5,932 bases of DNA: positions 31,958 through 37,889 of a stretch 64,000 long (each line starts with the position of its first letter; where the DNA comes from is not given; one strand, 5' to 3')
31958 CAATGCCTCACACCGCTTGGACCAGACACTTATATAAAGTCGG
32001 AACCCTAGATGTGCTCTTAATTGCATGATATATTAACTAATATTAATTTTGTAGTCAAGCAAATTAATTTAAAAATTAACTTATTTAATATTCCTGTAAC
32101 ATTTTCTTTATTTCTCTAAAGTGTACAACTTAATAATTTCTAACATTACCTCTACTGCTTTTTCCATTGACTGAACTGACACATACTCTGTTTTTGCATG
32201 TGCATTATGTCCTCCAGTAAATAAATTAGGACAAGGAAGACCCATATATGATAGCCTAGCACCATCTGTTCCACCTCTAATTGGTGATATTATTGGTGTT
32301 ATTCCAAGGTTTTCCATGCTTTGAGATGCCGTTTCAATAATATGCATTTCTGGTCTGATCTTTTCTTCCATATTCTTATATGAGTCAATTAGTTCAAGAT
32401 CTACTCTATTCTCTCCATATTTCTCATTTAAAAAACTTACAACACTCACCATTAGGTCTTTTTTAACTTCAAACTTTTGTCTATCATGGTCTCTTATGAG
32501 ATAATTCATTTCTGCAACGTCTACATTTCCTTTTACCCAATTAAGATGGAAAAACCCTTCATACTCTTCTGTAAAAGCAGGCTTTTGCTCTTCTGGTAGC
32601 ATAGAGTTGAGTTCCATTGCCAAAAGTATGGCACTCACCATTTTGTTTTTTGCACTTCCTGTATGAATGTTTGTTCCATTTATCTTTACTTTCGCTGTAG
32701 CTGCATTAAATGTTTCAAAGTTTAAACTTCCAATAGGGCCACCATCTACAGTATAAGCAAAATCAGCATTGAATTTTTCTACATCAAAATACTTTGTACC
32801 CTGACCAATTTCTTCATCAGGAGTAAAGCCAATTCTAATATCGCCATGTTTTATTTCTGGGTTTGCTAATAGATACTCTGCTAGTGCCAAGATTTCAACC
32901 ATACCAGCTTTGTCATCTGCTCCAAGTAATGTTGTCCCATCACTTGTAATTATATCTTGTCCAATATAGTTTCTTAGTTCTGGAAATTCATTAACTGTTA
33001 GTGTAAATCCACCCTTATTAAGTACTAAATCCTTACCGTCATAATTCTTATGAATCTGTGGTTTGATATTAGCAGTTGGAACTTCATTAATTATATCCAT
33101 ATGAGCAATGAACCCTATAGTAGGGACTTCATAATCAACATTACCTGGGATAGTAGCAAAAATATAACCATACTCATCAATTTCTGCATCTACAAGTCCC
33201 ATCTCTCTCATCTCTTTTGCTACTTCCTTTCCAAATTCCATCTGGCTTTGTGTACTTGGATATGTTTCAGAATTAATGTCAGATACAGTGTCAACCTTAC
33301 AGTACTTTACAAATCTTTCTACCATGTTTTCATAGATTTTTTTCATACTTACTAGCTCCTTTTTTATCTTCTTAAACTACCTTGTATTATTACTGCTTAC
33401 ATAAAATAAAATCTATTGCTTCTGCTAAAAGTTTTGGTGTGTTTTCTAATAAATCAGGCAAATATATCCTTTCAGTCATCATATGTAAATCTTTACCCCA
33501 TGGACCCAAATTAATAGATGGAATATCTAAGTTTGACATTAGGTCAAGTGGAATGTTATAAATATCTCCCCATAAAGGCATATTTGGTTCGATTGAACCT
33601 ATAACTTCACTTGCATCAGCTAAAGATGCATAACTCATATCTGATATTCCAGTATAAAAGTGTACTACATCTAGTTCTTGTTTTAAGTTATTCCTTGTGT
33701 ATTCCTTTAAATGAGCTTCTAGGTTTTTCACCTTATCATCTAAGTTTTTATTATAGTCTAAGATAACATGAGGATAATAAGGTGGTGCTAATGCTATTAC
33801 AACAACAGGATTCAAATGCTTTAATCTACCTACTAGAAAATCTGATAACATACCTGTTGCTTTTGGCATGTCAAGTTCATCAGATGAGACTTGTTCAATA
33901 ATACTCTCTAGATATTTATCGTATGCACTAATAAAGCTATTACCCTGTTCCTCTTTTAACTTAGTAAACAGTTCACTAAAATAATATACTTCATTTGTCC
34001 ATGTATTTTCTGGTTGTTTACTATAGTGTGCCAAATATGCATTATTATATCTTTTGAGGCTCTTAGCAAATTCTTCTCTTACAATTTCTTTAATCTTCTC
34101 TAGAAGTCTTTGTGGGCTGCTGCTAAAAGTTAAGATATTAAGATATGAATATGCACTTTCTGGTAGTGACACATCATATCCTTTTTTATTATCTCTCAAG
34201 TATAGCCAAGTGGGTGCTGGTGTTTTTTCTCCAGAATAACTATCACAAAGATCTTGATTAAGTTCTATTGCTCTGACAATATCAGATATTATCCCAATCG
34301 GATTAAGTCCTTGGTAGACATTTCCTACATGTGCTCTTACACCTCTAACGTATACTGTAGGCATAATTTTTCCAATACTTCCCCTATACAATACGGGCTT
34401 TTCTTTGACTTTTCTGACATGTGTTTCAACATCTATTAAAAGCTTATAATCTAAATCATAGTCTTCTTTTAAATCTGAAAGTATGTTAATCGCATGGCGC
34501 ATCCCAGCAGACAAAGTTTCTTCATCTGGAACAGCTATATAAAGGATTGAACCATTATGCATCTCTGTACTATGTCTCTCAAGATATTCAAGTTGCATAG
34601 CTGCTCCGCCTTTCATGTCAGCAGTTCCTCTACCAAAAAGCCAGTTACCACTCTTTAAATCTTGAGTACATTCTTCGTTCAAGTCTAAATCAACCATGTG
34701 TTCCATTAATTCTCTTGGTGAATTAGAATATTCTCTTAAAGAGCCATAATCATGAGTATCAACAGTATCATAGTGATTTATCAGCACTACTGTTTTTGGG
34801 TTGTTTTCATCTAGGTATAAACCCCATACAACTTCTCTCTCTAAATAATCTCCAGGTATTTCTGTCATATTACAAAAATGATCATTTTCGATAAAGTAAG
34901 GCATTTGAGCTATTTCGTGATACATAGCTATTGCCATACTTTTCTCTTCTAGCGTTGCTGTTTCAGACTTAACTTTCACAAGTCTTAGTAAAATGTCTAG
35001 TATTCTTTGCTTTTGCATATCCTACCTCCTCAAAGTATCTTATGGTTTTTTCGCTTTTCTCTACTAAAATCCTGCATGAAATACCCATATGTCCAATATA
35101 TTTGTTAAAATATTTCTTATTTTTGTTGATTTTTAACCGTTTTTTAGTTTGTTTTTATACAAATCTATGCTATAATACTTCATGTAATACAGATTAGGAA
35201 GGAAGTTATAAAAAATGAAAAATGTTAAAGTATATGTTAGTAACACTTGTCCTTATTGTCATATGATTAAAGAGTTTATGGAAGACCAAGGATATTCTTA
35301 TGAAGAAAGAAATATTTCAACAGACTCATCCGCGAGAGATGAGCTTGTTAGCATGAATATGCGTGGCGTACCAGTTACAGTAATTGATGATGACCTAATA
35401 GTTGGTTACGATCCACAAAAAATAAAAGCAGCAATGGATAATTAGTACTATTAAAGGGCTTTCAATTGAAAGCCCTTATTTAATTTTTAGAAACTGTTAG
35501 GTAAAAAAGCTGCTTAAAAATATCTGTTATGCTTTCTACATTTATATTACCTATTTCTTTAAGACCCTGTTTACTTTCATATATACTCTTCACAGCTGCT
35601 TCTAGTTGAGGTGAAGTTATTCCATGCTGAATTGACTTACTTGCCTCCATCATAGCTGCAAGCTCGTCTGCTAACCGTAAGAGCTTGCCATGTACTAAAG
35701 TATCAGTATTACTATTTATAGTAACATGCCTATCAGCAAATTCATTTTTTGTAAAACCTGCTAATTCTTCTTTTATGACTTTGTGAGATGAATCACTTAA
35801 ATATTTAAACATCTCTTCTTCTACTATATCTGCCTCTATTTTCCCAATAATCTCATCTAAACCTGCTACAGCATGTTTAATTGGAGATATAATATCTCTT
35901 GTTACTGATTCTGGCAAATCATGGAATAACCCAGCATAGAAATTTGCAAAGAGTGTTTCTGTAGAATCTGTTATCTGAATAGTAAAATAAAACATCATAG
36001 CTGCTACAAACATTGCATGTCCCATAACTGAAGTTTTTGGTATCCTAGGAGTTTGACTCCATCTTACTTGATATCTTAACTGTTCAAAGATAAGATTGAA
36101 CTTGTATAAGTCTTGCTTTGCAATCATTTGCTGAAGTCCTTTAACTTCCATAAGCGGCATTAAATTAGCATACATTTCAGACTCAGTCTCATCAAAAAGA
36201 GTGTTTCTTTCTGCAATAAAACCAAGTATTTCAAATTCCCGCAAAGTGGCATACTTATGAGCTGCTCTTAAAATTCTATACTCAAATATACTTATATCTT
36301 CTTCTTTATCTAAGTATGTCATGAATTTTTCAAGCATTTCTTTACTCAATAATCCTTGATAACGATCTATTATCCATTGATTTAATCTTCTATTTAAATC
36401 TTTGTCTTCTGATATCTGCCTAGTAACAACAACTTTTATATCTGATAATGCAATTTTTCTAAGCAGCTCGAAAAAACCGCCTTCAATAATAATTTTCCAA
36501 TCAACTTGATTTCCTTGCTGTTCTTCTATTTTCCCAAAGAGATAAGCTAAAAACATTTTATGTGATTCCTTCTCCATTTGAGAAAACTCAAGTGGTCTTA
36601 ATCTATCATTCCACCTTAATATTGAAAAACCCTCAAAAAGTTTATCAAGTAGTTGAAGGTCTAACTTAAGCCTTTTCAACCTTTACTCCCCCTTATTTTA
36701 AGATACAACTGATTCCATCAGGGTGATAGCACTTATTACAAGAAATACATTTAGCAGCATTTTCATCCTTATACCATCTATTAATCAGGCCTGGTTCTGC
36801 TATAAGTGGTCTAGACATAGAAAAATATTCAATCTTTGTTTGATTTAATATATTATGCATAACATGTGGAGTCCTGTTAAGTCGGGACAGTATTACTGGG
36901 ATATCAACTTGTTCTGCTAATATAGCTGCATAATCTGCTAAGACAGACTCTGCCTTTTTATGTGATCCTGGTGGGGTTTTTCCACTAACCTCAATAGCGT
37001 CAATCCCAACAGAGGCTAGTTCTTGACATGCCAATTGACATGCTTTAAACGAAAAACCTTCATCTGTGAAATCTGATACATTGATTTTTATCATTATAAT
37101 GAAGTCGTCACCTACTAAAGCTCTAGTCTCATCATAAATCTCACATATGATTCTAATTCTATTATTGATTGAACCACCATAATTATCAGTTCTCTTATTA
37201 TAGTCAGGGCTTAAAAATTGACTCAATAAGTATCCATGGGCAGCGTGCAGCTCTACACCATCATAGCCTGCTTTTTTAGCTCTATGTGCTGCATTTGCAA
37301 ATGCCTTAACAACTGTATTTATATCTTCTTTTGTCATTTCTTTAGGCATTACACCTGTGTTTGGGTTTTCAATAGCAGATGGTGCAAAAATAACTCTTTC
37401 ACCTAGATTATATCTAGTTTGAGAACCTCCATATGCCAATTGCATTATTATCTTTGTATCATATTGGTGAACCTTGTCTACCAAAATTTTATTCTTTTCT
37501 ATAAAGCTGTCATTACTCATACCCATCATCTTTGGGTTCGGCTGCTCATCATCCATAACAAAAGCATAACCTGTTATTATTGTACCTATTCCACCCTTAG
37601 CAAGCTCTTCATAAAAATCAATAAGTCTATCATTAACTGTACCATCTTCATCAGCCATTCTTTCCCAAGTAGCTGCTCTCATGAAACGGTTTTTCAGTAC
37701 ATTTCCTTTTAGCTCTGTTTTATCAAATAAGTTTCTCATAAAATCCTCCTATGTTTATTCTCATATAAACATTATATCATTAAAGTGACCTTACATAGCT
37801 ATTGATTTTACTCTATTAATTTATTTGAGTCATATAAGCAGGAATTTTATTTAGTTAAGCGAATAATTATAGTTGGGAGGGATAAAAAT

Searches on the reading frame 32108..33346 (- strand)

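Call 27: search_protein_families(library=ncbifam, proteins=[window:32108-33346:-], max_evalue=0.00001)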
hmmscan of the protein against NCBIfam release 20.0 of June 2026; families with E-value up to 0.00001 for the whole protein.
window:32108-33346:- (412 aa): 9 families
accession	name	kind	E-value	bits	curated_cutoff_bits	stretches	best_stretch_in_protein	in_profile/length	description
NF003976.0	PRK05469.1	subfamily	1.9e-181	603.3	255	1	5-409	2-406/409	tripeptide aminopeptidase PepT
TIGR01882.1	peptidase-T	equivalog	5.8e-169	562.3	285.75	1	5-408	2-406/410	peptidase T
NF009920.0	PRK13381.1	subfamily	1.6e-141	471.9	293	1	4-408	5-408/412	peptidase T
TIGR01883.1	PepT-like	hypoth_equivalog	4e-35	121.5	274.25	1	126-405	82-360/361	peptidase T-like protein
TIGR01910.1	DapE-ArgE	subfamily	3.9e-13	49.4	217.6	1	144-400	105-373/373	ArgE/DapE family deacylase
NF006399.0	PRK08651.1-2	equivalog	1.5e-10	40.7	381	1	295-406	289-402/405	succinyl-diaminopimelate desuccinylase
NF006400.0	PRK08651.1-3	equivalog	1.2e-09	37.4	374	1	143-406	122-404/410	succinyl-diaminopimelate desuccinylase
NF005602.0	PRK07338.1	equivalog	3.7e-08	32.4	357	1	143-396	130-387/409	hydrolase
NF010589.0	PRK13983.1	equivalog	7.1e-08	31.8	333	0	312-405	313-406/409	M20 family metallo-hydrolase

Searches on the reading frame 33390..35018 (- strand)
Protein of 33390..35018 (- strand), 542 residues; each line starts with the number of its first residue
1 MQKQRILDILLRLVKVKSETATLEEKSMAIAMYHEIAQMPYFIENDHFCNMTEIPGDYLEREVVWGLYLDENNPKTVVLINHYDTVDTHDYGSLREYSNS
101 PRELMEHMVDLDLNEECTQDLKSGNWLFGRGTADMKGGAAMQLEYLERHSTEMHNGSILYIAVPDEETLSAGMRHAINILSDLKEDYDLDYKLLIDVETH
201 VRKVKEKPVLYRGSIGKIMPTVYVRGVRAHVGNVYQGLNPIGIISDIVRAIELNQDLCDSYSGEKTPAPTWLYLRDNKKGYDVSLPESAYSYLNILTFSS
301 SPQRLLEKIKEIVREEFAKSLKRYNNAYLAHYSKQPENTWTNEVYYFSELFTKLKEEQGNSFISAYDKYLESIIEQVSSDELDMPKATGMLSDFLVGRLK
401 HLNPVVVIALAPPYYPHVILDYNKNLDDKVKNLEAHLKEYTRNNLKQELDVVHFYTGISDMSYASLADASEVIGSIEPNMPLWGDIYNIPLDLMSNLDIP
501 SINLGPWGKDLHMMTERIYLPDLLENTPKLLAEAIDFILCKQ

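Call 27: search_protein_families(library=ncbifam, proteins=[window:33390-35018:-], max_evalue=0.00001)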
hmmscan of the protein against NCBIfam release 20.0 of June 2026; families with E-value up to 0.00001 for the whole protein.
window:33390-35018:- (542 aa): 12 families
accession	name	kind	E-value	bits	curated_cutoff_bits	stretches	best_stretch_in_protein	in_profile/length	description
TIGR01900.1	dapE-gram_pos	equivalog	5e-13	48.7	304.2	1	70-252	53-200/351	succinyl-diaminopimelate desuccinylase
NF009557.0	PRK13009.1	equivalog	4.5e-11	42.5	284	1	123-331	89-297/377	succinyl-diaminopimelate desuccinylase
NF006399.0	PRK08651.1-2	equivalog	4.9e-11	42.3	381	1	73-251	65-213/405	succinyl-diaminopimelate desuccinylase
TIGR01910.1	DapE-ArgE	subfamily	2e-10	40.4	217.6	1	126-252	97-213/373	ArgE/DapE family deacylase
TIGR01246.1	dapE_proteo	equivalog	4.8e-10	39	361.8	1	126-335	88-286/370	succinyl-diaminopimelate desuccinylase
NF006402.0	PRK08651.1-5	equivalog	8.1e-08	31.6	369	1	75-254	60-202/369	succinyl-diaminopimelate desuccinylase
NF005710.0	PRK07522.1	subfamily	1.7e-07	30.8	412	1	123-256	98-221/391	acetylornithine deacetylase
NF005306.0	PRK06837.1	subfamily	3.3e-07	29.5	376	0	124-252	128-244/427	ArgE/DapE family deacylase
NF009555.0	PRK13004.1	equivalog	8e-07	28.3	321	0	125-373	101-331/399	YgeY family selenium metabolism-linked hydrolase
NF003474.0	PRK05111.1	equivalog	8.1e-07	28.3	460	1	124-265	102-231/383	acetylornithine deacetylase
NF006400.0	PRK08651.1-3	equivalog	2.2e-06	26.7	374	1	121-251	110-231/410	succinyl-diaminopimelate desuccinylase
TIGR01892.1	AcOrn-deacetyl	equivalog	4.9e-06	25.8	297.7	1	126-257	91-210/365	acetylornithine deacetylase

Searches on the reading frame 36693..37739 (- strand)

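Call 27: search_protein_families(library=ncbifam, proteins=[window:36693-37739:-], max_evalue=0.00001)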
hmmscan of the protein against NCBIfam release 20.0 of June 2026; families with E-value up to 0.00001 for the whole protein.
window:36693-37739:- (348 aa): 8 families
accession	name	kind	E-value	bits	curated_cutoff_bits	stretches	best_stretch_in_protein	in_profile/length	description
TIGR03997.1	mycofact_OYE_2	equivalog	1.3e-65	222.1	793.15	1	4-337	2-345/645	mycofactocin system FadH/OYE family oxidoreductase 2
NF041087.1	bile_acid_BaiCD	equivalog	5.6e-57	193.2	825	1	2-338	2-347/642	bile acid Fe-S flavoenzyme BaiCD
NF010047.0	PRK13523.1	equivalog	8.1e-55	186.2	431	1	2-318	3-316/339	NADPH dehydrogenase NamA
NF045599.1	bili_reduct_long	exception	6.7e-43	146.9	750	1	5-337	2-349/641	bilirubin reductase, long form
NF006101.0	PRK08255.1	equivalog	3.3e-42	144.5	1078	1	4-283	399-691/768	bifunctional salicylyl-CoA 5-hydroxylase/oxidoreductase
NF045592.1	bili_reduct_N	equivalog_domain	1.4e-41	142.8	425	1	4-338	2-349/363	bilirubin reductase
NF007899.0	PRK10605.1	subfamily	2e-29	103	403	1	3-324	5-339/365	N-ethylmaleimide reductase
TIGR03996.1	mycofact_OYE_1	hypoth_equivalog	3.2e-29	101.9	627.9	1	33-337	30-337/633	mycofactocin system FadH/OYE family oxidoreductase 1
